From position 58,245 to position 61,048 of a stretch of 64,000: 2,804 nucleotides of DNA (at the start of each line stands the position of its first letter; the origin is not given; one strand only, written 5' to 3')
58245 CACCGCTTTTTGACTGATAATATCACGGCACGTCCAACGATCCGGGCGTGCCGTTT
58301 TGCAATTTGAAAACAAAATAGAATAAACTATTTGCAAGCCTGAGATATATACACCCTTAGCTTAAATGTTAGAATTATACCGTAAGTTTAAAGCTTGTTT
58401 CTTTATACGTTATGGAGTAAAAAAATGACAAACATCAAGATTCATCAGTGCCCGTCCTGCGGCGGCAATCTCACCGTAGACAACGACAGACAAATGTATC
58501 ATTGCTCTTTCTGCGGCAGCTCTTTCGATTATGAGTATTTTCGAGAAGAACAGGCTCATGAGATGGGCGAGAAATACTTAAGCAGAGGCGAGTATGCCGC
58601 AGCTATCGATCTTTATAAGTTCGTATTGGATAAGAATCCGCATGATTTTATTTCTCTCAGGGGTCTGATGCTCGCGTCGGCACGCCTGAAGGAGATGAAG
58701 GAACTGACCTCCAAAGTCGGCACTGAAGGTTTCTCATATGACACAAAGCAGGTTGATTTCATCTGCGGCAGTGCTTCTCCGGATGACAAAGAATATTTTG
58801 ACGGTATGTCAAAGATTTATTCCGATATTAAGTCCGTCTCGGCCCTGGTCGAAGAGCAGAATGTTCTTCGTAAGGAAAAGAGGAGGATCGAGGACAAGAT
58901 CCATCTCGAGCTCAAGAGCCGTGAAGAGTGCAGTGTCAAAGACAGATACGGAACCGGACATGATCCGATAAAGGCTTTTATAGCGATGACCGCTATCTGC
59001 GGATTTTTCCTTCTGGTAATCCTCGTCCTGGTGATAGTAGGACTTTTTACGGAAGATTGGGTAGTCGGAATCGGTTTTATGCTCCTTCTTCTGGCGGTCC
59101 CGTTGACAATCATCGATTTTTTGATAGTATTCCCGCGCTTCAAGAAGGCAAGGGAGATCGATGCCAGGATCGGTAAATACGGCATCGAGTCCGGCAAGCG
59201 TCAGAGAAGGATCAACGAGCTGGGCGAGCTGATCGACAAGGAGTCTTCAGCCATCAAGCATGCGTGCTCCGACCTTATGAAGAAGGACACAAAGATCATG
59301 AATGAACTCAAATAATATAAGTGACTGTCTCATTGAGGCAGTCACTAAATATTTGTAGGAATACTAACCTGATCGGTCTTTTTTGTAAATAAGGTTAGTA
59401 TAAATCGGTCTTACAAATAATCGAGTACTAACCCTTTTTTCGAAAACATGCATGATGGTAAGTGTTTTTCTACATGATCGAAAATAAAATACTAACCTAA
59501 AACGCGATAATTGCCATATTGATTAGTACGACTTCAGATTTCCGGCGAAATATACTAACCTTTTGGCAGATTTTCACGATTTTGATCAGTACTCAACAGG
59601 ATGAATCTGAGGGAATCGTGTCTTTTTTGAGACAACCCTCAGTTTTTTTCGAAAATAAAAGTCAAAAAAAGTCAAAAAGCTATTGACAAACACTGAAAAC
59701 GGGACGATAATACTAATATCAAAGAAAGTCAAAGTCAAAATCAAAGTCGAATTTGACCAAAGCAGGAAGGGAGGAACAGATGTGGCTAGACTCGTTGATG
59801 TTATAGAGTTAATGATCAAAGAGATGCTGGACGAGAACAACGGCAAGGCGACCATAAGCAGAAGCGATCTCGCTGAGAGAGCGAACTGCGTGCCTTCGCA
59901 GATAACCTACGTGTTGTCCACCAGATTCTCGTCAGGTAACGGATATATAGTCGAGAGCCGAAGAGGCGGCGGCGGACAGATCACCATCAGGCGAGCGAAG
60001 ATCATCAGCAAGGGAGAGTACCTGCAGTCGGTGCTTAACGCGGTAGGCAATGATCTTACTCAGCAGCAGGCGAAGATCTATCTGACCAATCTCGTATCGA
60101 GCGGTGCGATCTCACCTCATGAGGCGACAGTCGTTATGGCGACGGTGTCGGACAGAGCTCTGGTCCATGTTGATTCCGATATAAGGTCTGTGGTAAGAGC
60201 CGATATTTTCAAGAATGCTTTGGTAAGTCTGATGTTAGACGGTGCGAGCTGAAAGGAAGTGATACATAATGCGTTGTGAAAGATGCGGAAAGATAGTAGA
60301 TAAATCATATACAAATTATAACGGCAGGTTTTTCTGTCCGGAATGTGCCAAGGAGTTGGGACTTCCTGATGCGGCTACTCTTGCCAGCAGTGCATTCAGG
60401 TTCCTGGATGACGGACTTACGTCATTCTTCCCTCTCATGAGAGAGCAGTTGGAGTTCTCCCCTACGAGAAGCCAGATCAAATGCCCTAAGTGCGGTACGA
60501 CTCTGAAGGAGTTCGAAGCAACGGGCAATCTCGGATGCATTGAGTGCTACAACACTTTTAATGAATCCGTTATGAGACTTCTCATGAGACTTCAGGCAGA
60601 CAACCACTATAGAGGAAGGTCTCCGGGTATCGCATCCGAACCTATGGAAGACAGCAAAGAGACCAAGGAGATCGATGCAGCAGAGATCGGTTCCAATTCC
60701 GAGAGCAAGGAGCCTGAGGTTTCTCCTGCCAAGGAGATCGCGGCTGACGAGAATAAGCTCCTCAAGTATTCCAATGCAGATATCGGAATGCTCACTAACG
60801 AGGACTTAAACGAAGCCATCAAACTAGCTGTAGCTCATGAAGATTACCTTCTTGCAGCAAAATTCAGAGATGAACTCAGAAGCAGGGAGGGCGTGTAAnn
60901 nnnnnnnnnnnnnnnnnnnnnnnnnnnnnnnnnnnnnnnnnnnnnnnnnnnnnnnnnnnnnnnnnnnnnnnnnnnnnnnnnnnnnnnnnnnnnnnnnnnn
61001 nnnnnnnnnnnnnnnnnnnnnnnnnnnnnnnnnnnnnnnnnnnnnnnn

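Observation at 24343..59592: Three different intergenic arrays share one grammar: possible undescribed repeat system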

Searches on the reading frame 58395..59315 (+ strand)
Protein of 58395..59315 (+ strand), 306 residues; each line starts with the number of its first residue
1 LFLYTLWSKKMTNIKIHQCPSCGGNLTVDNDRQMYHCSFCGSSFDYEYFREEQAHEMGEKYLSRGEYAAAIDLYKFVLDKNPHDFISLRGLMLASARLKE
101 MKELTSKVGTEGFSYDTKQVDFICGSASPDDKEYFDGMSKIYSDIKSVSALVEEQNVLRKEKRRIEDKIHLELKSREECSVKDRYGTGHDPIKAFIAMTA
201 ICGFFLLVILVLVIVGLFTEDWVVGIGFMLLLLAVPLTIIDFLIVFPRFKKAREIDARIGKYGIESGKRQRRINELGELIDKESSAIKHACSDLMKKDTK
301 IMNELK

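Call 10: search_protein_families(library=pfam, proteins=[window:58395-59315:+])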
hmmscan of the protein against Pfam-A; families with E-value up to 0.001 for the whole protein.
window:58395-59315:+ (306 aa): 1 family
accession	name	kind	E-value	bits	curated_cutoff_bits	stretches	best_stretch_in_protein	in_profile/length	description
PF08271.17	Zn_Ribbon_TF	-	5.2e-06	26.4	29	1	18-49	2-34/43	TFIIB zinc-binding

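Call 91: search_protein_families(library=ncbifam, proteins=[window:58395-59315:+], max_evalue=0.01)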
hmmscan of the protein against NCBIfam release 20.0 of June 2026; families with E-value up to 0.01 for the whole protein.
window:58395-59315:+ (306 aa): 2 families
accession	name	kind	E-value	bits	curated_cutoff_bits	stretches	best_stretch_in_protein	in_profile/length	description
TIGR00911.1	2A0308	subfamily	0.0012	17.4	701.8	1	189-238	424-470/505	L-type amino acid transporter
NF047723.1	TransFacS4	equivalog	0.0061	17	120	0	13-43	57-89/90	transcription factor S4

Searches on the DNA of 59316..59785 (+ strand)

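Call 85: search_dna_similar(query=window:59347-59655:+, collection=plasmids, mode=distant, max_evalue=0.01, max_rows=10)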
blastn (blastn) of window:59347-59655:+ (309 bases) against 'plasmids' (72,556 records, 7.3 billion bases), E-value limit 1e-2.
No match.

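Call 104: search_rna_families(source=window, start=59316, end=59785, threshold=evalue, max_evalue=1)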
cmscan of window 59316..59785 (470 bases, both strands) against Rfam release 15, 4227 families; matches with E-value up to 1: 2.
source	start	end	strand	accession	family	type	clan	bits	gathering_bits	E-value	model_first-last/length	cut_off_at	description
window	59318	59348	+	RF03686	mir-9424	Gene; miRNA;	-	23.3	90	0.017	1-68/68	no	mir-9424 microRNA precursor family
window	59624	59699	+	RF02365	Yfr17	Gene; sRNA;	-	22.5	50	0.061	48-128/264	no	Cyanobacterial functional RNA 17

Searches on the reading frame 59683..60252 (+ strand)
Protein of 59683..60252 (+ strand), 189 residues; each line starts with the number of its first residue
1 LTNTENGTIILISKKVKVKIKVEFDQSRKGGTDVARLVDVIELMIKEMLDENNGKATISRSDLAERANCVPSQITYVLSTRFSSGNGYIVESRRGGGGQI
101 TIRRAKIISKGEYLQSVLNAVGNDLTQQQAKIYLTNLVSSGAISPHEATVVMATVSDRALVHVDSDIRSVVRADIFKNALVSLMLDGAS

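Call 10: search_protein_families(library=pfam, proteins=[window:59683-60252:+])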
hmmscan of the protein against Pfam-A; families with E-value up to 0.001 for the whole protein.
window:59683-60252:+ (189 aa): 2 families
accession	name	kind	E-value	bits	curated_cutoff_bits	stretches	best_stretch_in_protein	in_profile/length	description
PF05848.17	CtsR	-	5.9e-28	97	23.1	1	37-105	2-71/72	CtsR N-terminal HTH domain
PF17727.6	CtsR_C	-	2.9e-16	59.9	23.8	1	110-180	2-71/72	CtsR C-terminal dimerization domain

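Call 56: find_related_loci(query=window:59782-60252:+, collection=metagenome_contigs, flank=4000)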
Query window:59782-60252:+ (156 aa) in metagenome_contigs; peptide patterns used: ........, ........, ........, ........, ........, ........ (x = any residue, [..] = any of these).
251 stretches matched a pattern; 101 encode a relative of the query (tblastn E <= 1e-3); the best 80 are kept; 79 distinct loci.
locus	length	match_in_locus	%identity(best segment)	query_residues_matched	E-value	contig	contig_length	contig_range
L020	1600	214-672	88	1-153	2e-94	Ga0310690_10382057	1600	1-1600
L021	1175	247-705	82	1-153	5e-85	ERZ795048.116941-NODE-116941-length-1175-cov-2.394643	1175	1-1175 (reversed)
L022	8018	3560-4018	78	1-153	1e-76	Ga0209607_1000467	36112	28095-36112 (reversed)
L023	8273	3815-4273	78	1-153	1e-76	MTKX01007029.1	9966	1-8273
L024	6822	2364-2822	78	1-153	1e-76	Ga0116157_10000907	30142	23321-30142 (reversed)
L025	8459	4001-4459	78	1-153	1e-76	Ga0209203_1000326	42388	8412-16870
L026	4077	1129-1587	78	1-153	1e-76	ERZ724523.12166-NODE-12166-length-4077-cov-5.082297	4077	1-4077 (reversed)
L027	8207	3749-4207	77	1-153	1e-76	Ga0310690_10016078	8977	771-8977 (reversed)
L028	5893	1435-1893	76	1-153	4e-76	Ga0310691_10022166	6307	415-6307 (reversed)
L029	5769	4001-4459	76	1-153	4e-76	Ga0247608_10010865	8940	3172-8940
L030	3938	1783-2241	75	1-153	6e-75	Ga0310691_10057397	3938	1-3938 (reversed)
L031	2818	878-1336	75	1-153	3e-75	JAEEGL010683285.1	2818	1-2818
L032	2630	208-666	73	1-153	2e-75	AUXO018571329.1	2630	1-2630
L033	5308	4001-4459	71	1-153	2e-73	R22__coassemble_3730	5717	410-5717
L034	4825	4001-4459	73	1-153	2e-73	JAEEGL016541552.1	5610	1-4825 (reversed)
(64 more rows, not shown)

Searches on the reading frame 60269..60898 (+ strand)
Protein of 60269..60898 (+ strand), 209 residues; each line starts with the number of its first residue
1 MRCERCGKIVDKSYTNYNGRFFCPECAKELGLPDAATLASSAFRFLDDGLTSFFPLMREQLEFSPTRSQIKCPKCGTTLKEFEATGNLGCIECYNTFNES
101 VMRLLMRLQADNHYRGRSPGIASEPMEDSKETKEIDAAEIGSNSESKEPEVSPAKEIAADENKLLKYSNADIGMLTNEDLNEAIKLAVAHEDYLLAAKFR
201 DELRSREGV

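Call 10: search_protein_families(library=pfam, proteins=[window:60269-60898:+])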
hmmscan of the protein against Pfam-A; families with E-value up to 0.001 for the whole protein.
window:60269-60898:+ (209 aa): 3 families
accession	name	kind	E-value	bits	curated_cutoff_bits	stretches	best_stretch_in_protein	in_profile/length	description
PF24458.1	DUF7573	-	2.8e-05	24.4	30.2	0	2-27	13-37/39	Domain of unknown function (DUF7573)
PF13248.11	Zn_ribbon_3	-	0.00012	21.9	27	0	66-77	13-24/26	zinc-ribbon domain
PF02151.25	UVR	-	0.0008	19.5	21.5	0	179-204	6-31/36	UvrB/uvrC motif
